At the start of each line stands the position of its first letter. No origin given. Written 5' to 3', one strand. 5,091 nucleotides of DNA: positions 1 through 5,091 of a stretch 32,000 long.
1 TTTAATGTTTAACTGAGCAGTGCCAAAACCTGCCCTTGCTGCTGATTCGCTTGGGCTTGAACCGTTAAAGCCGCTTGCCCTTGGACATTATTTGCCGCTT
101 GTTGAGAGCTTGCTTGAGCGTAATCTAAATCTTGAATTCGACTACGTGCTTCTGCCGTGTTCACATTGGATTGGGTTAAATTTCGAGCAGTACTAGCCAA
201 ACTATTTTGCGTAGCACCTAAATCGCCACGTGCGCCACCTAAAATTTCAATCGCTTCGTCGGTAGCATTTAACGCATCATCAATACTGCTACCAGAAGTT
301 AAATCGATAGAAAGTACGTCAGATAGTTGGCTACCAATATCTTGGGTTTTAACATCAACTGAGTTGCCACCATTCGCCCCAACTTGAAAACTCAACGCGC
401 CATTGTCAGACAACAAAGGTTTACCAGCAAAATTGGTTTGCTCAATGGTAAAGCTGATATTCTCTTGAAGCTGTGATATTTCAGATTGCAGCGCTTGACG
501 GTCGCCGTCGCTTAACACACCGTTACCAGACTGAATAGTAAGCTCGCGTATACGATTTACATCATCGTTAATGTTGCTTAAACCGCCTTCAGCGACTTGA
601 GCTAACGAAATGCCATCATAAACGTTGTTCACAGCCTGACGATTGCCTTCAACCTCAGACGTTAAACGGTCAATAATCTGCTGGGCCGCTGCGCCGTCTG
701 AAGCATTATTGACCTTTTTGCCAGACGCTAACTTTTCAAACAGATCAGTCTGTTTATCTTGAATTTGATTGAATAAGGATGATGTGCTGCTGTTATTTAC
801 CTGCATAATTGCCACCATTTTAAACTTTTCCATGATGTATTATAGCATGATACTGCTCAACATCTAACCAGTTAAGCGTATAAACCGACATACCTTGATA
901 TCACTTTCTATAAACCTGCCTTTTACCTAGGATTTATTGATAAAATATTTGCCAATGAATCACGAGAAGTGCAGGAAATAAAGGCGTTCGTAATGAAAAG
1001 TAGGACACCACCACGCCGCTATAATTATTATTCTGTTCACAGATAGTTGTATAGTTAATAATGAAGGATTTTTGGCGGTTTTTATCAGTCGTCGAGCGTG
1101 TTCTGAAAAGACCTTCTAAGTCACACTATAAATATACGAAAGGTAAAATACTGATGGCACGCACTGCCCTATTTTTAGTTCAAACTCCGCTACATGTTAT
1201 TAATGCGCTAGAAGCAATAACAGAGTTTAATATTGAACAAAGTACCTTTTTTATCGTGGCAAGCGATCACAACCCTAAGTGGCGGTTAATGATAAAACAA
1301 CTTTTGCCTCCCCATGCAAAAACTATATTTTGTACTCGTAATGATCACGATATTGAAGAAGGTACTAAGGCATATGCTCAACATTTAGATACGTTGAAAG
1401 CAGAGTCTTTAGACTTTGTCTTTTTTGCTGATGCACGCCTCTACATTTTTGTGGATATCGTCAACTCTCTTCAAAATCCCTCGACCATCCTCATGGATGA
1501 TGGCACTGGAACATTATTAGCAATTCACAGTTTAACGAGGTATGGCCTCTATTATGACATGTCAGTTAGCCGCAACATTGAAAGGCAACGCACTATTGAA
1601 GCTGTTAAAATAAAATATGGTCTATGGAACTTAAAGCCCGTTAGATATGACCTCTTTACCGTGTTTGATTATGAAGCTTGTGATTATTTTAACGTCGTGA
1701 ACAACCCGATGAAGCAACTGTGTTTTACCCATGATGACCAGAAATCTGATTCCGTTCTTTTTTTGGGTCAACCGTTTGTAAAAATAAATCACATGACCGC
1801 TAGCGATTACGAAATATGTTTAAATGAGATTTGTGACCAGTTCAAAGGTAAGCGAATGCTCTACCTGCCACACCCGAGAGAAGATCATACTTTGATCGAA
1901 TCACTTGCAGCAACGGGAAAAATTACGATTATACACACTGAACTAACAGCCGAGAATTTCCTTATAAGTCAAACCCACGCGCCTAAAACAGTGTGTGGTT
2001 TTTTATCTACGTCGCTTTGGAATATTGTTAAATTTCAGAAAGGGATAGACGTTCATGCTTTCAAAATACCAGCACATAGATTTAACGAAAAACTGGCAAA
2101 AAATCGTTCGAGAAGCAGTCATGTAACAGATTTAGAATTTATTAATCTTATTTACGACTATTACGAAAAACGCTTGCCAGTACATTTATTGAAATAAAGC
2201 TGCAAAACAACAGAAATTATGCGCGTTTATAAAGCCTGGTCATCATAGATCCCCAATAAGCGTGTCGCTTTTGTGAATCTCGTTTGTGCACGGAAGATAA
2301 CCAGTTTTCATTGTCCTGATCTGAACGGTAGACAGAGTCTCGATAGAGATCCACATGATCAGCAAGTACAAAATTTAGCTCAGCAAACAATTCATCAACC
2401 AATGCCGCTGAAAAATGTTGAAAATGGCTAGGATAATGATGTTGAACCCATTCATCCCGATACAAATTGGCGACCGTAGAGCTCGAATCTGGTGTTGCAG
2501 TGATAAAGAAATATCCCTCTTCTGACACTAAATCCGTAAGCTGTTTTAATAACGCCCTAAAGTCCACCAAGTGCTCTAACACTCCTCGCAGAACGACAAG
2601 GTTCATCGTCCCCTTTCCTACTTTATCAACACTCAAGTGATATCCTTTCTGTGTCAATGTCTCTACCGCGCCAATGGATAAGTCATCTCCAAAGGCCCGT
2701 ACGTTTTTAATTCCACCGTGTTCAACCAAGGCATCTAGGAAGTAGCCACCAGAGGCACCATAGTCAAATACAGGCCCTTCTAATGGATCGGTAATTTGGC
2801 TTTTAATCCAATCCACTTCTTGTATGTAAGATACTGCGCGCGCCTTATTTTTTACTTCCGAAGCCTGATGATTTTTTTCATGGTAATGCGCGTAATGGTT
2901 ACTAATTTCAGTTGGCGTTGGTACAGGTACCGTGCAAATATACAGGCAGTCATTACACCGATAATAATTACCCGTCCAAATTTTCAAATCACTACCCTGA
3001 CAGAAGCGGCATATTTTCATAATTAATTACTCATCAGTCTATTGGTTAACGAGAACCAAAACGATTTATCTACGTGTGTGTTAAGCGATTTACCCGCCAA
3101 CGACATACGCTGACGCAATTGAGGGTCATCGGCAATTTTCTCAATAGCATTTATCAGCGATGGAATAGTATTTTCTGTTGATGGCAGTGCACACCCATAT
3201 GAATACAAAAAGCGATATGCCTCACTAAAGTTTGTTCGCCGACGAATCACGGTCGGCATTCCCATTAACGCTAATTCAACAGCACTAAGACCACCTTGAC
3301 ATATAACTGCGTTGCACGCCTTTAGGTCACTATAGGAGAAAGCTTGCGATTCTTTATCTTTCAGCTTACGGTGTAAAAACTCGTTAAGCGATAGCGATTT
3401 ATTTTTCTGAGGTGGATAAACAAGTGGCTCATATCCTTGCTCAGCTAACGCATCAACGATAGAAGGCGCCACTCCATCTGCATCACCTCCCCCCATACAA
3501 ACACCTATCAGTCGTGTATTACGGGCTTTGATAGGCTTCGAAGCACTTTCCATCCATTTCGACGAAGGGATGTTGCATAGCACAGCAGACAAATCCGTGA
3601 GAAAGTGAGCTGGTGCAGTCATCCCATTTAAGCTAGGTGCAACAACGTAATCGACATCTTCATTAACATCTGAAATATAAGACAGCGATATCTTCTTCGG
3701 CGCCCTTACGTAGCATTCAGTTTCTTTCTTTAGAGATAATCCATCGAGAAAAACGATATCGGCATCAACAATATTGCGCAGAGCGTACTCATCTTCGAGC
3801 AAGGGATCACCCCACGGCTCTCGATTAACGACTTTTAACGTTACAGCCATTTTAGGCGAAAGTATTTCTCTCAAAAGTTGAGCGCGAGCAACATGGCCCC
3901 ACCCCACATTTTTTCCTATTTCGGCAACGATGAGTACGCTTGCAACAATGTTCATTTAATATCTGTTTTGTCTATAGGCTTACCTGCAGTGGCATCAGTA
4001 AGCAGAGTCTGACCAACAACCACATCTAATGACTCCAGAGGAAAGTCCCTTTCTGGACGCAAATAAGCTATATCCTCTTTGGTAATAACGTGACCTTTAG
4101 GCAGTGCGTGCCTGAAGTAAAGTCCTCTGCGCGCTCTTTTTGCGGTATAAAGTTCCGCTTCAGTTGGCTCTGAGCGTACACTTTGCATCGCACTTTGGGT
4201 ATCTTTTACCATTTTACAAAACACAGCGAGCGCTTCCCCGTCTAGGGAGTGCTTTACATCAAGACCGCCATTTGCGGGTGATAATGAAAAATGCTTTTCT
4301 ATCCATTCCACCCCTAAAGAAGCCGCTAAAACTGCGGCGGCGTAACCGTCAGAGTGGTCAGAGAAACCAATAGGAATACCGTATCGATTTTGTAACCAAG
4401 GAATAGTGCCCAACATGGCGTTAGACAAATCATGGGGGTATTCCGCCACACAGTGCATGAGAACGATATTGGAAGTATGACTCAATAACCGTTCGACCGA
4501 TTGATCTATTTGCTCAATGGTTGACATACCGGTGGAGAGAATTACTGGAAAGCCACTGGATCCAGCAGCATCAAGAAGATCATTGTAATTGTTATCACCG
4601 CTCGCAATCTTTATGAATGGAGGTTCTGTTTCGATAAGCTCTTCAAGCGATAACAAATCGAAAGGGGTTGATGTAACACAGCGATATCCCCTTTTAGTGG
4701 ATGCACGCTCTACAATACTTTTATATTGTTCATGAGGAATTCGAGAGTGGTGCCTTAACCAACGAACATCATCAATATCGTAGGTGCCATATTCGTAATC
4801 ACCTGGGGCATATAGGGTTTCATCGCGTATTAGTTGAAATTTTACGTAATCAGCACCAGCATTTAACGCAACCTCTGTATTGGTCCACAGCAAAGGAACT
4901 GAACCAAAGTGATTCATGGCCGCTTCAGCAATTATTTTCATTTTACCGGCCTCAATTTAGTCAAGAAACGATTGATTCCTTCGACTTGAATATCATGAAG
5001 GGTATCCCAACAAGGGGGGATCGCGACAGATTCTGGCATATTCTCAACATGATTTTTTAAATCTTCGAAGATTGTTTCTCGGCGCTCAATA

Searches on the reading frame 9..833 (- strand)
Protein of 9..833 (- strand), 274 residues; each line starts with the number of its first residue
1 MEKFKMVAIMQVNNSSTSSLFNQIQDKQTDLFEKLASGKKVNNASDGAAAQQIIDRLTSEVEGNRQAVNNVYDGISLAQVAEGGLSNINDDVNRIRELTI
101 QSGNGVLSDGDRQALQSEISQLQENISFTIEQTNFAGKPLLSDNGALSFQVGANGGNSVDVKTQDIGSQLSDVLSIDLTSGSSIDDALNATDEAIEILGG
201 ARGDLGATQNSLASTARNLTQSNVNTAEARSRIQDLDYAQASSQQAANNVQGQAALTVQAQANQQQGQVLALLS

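Call 61: search_protein_families(library=pfam, proteins=[window:9-833:-], max_evalue=0.01)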
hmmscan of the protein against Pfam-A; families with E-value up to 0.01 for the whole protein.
window:9-833:- (274 aa): 2 families
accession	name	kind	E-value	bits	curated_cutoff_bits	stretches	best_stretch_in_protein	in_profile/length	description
PF00669.25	Flagellin_N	-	5.9e-27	94.9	26.6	1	13-144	6-137/139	Bacterial flagellin N-terminal helical region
PF00700.27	Flagellin_C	-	5.2e-16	59.2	23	1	188-273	1-86/86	Bacterial flagellin C-terminal helical region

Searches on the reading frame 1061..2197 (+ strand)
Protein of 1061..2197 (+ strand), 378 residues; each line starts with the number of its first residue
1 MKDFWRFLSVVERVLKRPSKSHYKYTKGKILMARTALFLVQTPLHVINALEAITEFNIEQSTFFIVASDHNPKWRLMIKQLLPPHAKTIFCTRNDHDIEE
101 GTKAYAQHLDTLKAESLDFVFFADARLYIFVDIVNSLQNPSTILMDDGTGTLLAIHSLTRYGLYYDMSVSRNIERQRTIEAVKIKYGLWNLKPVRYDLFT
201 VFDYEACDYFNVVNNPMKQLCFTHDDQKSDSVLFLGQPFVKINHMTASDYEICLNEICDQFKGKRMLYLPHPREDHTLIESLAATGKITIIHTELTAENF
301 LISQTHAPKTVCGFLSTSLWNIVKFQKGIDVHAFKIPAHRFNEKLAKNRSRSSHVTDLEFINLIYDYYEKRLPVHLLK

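Call 28: search_protein_families(library=pfam, proteins=[window:1061-2197:+])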
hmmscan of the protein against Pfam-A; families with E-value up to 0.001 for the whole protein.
window:1061-2197:+ (378 aa): 2 families
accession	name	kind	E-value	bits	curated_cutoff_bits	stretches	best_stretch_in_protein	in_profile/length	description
PF07388.17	A-2_8-polyST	-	2.7e-13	50.6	23.3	1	100-331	85-312/316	Alpha-2,8-polysialyltransferase (POLYST)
PF07922.17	Glyco_transf_52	-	3.9e-06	26.7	26.1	1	124-335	83-269/272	Glycosyltransferase family 52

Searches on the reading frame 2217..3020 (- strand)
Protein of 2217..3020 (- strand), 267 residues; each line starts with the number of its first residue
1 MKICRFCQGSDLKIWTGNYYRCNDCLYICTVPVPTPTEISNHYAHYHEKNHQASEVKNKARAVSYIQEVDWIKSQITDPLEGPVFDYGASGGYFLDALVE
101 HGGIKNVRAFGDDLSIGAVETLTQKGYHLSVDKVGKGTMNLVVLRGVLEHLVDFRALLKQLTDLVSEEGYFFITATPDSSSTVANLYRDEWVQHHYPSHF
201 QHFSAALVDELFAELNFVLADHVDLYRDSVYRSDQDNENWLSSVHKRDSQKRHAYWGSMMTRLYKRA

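Call 4: search_protein_families(library=pfam, proteins=[window:2217-3020:-])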
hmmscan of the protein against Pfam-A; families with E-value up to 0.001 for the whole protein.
window:2217-3020:- (267 aa): 1 family
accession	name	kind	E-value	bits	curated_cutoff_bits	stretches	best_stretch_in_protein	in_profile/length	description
PF13489.12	Methyltransf_23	-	3.8e-14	53.2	27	1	78-219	20-161/164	Methyltransferase domain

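Call 5: search_protein_families(library=ncbifam, proteins=[window:2217-3020:-])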
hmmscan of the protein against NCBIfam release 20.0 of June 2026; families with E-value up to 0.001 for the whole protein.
window:2217-3020:- (267 aa): 0 families

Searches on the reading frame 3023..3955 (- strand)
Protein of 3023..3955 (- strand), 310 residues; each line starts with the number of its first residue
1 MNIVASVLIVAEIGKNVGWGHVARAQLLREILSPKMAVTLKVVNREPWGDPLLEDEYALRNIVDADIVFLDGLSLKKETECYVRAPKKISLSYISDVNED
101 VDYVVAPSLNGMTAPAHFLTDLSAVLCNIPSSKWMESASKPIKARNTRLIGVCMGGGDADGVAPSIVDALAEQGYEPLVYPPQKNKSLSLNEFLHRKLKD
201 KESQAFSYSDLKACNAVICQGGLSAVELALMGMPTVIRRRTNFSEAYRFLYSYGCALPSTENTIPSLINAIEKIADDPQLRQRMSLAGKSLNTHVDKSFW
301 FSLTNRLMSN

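Call 4: search_protein_families(library=pfam, proteins=[window:3023-3955:-])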
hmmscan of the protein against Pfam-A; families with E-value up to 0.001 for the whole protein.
window:3023-3955:- (310 aa): 0 families

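Call 5: search_protein_families(library=ncbifam, proteins=[window:3023-3955:-])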
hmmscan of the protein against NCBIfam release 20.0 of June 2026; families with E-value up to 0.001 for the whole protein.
window:3023-3955:- (310 aa): 1 family
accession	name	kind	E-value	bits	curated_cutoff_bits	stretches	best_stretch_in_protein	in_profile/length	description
TIGR03590.1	PseG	equivalog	6.8e-06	25.9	153.55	0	138-237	162-266/280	UDP-2,4-diacetamido-2,4,6-trideoxy-beta-L-altropyranose hydrolase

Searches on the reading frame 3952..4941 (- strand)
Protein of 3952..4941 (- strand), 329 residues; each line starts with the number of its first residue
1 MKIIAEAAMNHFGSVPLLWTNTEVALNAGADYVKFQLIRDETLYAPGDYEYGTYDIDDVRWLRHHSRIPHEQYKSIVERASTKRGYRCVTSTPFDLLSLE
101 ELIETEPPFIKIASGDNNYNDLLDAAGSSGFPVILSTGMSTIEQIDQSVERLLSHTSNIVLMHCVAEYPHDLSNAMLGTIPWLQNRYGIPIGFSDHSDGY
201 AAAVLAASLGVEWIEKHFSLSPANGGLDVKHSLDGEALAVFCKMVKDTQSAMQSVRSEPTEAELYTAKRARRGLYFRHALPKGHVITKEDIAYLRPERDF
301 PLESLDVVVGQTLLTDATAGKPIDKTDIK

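Call 4: search_protein_families(library=pfam, proteins=[window:3952-4941:-])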
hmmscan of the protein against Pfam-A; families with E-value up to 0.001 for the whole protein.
window:3952-4941:- (329 aa): 2 families
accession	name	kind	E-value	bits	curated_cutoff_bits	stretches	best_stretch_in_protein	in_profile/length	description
PF03102.20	NeuB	-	1.6e-55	188.7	22.1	1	23-254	3-238/241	NeuB family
PF08666.17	SAF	-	3.3e-06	28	21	1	272-328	2-62/63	SAF domain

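Call 5: search_protein_families(library=ncbifam, proteins=[window:3952-4941:-])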
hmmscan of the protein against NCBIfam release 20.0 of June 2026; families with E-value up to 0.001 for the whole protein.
window:3952-4941:- (329 aa): 2 families
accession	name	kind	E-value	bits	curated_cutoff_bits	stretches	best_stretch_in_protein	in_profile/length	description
TIGR03569.1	NeuB_NnaB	equivalog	8.9e-60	202.5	399.65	1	3-321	3-327/329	N-acetylneuraminate synthase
TIGR03586.1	PseI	equivalog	8.7e-58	196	340.25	1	2-322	3-326/327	pseudaminic acid synthase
